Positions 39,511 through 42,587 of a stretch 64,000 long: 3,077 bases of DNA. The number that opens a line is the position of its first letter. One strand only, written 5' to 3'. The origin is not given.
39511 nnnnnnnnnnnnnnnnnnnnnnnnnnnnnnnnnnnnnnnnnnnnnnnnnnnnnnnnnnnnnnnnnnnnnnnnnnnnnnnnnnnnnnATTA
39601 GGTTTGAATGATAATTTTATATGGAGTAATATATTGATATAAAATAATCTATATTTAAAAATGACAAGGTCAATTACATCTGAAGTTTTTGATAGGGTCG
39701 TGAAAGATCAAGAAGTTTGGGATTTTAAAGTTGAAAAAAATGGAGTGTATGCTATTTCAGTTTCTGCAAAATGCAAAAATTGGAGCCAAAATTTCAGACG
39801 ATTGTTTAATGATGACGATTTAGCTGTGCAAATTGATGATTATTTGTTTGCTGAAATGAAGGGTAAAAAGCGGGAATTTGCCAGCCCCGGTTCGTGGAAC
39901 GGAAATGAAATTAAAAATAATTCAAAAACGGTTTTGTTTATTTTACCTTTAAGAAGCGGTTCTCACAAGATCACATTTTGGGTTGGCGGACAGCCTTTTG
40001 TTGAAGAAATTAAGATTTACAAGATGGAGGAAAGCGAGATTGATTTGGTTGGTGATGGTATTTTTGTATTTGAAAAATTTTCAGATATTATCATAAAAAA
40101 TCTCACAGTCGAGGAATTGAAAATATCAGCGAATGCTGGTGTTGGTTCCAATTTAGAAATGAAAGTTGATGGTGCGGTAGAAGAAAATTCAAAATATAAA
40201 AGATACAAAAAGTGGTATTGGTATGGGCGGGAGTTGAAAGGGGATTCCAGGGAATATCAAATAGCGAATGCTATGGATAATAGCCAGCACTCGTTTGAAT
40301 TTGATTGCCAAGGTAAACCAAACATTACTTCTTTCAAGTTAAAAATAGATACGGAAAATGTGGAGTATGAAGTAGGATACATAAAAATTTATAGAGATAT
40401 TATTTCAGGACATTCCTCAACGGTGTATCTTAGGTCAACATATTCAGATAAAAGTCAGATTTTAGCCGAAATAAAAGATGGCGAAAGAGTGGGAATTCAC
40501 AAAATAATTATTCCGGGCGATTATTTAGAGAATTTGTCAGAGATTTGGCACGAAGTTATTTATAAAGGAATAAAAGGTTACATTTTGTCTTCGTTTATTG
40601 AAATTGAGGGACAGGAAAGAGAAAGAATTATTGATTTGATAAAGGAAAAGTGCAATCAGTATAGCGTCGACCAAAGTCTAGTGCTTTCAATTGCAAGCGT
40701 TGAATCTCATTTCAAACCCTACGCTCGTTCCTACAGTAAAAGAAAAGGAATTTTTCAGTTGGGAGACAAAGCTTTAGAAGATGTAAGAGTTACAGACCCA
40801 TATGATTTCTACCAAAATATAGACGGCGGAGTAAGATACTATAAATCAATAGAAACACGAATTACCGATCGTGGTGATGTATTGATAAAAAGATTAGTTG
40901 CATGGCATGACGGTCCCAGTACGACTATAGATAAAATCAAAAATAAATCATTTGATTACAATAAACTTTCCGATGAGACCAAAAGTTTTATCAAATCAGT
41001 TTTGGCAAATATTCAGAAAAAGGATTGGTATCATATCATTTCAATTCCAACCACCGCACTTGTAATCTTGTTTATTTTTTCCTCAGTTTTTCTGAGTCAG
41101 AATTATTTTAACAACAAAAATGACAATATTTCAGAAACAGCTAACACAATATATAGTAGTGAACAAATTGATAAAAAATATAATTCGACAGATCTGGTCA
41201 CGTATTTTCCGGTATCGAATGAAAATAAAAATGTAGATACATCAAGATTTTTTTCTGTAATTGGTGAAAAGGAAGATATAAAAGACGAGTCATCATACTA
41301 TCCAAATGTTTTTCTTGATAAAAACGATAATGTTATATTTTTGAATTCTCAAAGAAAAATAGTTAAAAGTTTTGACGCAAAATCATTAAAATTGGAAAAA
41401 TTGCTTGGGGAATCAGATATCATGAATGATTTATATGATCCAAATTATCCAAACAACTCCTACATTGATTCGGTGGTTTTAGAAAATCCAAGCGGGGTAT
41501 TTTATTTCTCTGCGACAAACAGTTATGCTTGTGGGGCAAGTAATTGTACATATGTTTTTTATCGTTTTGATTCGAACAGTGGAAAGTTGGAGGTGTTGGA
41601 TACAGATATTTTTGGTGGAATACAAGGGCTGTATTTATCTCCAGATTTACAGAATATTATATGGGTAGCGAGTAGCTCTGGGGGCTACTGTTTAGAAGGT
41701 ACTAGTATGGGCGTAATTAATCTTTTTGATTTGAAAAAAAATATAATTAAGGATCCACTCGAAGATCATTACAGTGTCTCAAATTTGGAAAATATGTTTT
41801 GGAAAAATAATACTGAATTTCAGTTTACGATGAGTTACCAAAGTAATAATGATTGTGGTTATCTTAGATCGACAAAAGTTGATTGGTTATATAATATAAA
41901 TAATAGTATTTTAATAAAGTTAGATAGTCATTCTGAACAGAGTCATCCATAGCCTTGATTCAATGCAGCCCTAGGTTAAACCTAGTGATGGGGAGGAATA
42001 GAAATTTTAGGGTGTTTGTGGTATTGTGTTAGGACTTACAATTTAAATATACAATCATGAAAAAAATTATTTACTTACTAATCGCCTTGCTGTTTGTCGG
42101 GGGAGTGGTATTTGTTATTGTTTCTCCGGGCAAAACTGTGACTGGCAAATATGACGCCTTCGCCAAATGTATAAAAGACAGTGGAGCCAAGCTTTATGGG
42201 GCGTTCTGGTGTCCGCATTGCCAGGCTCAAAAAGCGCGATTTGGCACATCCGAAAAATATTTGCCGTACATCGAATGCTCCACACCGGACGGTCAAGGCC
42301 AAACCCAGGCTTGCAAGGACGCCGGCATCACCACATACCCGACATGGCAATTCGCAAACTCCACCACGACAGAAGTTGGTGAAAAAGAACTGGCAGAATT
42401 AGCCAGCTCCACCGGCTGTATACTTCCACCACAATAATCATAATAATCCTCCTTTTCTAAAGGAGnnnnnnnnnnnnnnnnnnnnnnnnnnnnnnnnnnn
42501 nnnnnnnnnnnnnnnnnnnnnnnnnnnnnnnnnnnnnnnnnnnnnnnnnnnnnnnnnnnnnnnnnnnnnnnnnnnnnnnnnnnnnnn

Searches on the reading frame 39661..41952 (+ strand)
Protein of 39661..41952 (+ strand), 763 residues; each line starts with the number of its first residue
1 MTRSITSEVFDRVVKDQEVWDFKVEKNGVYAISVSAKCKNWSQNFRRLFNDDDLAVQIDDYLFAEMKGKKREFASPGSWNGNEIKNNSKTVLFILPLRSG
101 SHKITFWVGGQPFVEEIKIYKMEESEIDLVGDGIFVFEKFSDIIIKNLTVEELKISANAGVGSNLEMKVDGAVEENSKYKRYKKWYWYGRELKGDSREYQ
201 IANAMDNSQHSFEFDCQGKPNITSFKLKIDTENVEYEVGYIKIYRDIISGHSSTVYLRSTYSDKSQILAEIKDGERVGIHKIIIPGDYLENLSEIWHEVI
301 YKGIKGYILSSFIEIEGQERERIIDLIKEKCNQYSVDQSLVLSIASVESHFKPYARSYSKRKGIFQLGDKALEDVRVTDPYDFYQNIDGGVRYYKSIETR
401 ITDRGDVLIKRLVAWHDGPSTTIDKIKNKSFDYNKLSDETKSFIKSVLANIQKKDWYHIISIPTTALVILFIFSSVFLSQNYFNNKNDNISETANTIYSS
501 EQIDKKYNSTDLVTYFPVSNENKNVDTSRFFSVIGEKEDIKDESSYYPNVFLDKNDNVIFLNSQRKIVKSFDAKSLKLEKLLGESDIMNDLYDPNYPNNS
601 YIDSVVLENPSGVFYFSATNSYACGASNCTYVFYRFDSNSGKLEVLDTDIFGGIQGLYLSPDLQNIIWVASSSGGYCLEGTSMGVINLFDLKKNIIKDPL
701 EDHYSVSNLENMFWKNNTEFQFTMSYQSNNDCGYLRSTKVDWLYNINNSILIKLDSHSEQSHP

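Call 8: search_protein_families(library=pfam, proteins=[window:39661-41952:+], max_evalue=0.001)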
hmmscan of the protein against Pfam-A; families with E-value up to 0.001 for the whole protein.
window:39661-41952:+ (763 aa): 1 family
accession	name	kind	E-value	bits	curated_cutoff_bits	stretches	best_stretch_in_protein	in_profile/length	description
PF01464.25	SLT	-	5.3e-12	45.8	21.3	1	326-430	2-109/117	Transglycosylase SLT domain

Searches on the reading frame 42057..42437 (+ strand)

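Call 8: search_protein_families(library=pfam, proteins=[window:42057-42437:+], max_evalue=0.001)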
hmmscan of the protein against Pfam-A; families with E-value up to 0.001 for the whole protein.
window:42057-42437:+ (126 aa): 1 family
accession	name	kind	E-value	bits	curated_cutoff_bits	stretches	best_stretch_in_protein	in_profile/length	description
PF00085.26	Thioredoxin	-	0.00019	21.8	23.5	1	47-110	25-92/103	Thioredoxin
